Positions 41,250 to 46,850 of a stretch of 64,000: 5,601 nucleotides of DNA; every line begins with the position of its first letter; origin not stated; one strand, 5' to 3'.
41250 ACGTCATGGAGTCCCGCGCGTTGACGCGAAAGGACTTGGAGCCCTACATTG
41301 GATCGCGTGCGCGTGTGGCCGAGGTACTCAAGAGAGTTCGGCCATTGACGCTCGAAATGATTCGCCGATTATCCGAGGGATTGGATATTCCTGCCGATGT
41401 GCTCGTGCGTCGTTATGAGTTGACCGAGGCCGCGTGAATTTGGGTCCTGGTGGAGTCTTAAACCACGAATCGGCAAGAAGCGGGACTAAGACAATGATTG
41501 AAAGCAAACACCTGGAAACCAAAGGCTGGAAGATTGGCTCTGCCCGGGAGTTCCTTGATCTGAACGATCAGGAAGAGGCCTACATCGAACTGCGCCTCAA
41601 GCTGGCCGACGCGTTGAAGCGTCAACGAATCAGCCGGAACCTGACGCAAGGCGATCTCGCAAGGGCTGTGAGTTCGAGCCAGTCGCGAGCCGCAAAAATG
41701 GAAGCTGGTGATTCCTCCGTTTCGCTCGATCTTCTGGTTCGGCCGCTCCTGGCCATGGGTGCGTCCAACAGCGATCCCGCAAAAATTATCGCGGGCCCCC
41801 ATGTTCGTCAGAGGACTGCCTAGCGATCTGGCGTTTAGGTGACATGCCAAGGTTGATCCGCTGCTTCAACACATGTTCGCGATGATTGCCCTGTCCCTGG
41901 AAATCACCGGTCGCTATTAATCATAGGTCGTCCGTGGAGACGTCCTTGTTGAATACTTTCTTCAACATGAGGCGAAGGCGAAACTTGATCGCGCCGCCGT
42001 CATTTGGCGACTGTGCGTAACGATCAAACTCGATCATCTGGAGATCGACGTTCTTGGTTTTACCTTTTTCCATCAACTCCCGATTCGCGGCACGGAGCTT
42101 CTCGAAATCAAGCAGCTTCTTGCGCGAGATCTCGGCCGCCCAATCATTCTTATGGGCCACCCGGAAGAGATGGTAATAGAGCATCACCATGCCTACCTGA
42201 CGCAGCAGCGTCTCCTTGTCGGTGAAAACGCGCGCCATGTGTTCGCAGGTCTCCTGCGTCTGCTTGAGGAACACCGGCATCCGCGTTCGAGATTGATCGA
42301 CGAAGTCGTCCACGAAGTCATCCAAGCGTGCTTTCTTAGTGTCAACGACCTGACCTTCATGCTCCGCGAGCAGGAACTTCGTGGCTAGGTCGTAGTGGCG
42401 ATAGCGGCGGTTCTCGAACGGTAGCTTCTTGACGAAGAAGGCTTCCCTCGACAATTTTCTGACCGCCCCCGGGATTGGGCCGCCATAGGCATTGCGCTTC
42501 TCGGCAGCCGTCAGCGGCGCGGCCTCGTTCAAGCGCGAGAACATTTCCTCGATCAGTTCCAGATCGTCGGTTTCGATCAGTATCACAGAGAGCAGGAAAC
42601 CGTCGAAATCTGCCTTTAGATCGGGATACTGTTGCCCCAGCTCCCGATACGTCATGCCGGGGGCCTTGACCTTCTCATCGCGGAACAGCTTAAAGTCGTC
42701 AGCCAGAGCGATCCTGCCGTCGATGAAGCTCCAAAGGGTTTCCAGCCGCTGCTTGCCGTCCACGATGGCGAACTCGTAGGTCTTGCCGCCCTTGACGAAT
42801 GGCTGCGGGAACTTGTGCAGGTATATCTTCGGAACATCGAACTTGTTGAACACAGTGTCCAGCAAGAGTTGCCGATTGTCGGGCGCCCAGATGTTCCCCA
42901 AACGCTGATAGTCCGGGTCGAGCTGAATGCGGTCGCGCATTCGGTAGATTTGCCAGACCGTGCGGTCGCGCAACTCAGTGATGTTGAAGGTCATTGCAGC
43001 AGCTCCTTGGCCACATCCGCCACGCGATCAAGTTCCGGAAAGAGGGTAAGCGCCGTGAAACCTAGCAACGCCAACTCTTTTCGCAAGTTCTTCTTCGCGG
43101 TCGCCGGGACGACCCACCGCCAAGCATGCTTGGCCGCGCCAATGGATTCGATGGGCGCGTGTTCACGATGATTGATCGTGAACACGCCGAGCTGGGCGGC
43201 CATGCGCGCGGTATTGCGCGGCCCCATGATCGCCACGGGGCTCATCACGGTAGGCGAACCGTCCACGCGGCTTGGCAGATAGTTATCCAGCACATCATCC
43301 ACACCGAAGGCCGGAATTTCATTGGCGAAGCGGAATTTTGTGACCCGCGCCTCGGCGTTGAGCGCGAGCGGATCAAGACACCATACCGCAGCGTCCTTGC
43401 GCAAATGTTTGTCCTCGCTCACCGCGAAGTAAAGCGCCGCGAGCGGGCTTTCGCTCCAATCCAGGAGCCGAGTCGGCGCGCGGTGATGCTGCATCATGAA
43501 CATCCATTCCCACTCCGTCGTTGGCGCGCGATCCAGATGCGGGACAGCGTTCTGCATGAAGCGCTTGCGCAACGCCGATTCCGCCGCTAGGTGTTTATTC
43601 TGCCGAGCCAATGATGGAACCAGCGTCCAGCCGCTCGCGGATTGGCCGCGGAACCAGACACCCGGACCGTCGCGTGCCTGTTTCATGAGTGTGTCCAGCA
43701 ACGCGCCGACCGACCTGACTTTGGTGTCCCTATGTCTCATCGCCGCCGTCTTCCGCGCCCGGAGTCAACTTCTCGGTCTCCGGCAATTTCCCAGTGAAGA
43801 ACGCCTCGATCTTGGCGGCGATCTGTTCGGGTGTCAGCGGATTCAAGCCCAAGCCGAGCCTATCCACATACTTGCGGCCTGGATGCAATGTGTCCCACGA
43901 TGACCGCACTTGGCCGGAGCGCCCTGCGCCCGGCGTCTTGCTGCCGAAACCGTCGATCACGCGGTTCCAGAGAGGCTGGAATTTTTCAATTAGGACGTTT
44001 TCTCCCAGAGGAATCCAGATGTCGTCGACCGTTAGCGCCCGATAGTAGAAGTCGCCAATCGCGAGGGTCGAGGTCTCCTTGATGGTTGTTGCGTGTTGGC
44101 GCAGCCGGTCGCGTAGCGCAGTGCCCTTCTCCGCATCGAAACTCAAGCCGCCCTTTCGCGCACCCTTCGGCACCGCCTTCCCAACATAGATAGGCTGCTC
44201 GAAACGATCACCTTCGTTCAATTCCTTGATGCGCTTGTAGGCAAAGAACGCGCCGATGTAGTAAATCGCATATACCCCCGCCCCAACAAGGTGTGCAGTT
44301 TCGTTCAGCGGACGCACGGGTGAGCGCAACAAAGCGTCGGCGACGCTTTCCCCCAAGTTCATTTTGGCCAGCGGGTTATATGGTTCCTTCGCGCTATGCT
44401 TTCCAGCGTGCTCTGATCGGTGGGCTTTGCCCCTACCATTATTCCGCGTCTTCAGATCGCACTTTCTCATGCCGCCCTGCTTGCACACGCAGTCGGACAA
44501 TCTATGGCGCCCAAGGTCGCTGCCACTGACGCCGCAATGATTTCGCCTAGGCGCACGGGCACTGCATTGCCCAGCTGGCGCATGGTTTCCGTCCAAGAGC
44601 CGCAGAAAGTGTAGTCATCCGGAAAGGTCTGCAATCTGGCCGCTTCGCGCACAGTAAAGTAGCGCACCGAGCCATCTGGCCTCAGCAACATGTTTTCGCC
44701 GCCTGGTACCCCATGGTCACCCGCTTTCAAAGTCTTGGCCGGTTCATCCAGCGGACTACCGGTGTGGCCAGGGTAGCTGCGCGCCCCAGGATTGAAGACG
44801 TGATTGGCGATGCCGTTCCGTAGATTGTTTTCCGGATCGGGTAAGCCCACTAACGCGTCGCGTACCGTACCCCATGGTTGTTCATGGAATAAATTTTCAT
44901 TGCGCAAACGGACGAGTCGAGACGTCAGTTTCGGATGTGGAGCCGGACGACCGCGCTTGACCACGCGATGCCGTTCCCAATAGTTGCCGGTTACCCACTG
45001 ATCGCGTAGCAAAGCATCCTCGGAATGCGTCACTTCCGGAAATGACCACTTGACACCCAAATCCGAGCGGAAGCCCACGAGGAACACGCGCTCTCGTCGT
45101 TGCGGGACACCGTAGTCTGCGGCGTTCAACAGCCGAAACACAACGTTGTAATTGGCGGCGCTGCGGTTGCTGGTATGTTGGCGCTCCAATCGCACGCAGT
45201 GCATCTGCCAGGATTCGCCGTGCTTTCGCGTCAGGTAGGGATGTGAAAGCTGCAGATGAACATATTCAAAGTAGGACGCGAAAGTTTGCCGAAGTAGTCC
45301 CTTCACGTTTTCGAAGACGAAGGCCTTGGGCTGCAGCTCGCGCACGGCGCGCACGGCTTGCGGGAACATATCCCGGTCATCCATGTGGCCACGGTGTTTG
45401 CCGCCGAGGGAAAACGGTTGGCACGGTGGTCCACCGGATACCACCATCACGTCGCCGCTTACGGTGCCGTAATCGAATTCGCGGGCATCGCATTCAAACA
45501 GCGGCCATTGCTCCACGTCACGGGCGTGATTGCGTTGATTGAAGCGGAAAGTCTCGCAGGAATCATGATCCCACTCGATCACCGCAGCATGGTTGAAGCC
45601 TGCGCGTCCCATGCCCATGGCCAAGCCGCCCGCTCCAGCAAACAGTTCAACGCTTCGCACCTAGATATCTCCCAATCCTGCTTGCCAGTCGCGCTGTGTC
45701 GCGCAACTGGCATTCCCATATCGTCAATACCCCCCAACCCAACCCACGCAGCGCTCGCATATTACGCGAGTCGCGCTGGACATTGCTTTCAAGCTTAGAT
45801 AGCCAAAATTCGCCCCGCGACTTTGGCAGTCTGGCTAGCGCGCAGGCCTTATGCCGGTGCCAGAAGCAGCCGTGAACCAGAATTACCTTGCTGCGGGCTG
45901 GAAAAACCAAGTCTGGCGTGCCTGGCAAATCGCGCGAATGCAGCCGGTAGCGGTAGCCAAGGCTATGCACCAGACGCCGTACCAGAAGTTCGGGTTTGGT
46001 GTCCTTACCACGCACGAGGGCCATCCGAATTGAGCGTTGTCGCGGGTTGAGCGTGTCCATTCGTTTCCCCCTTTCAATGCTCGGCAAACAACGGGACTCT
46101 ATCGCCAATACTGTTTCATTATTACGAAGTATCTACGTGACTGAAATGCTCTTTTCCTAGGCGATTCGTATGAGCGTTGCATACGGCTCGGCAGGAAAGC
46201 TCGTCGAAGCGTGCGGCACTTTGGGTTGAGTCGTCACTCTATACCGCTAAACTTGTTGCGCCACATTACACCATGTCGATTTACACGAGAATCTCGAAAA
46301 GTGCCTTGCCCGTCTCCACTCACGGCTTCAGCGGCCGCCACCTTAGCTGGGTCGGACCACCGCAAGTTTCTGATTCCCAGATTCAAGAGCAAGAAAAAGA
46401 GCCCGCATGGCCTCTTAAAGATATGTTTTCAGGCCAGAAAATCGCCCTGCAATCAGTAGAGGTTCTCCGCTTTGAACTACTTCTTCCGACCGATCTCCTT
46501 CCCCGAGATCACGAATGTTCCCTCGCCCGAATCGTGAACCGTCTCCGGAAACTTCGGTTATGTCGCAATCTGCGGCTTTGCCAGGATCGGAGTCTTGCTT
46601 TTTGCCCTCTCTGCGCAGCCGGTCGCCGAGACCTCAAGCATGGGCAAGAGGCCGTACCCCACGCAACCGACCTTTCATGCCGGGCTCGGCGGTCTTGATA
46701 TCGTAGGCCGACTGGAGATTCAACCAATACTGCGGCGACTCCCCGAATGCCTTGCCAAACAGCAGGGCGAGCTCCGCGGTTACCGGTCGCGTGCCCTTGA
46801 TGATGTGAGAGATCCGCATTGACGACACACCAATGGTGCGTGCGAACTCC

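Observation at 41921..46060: Candidate novel composite defence system: vsr, C5-MTase, Eco29kI-like nuclease, FRG protein and nuclease-less DUF262 protein in one fully overlapping operon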

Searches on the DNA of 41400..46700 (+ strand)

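Call 7: search_dna_similar(query=window:41400-46700:+, collection=plasmids, mode=near)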
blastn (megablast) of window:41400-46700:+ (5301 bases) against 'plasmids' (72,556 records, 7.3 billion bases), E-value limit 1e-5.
No match.

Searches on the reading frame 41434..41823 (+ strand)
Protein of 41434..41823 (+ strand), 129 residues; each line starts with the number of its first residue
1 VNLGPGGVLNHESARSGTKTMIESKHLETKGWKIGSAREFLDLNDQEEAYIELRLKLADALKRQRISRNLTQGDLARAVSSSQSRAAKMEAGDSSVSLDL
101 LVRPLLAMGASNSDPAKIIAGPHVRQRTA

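Call 3: search_protein_families(library=pfam, proteins=[window:41434-41823:+], max_evalue=0.01)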
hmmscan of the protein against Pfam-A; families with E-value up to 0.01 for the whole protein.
window:41434-41823:+ (129 aa): 3 families
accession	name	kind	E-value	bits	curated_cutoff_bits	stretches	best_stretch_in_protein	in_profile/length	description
PF01381.28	HTH_3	-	4.1e-07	30.4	23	1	61-102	1-42/55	Helix-turn-helix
PF13560.12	HTH_31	-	2.4e-06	28.2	27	1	57-103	2-49/64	Helix-turn-helix domain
PF13744.12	HTH_37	-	2e-05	24.7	27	1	41-110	3-73/80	Helix-turn-helix domain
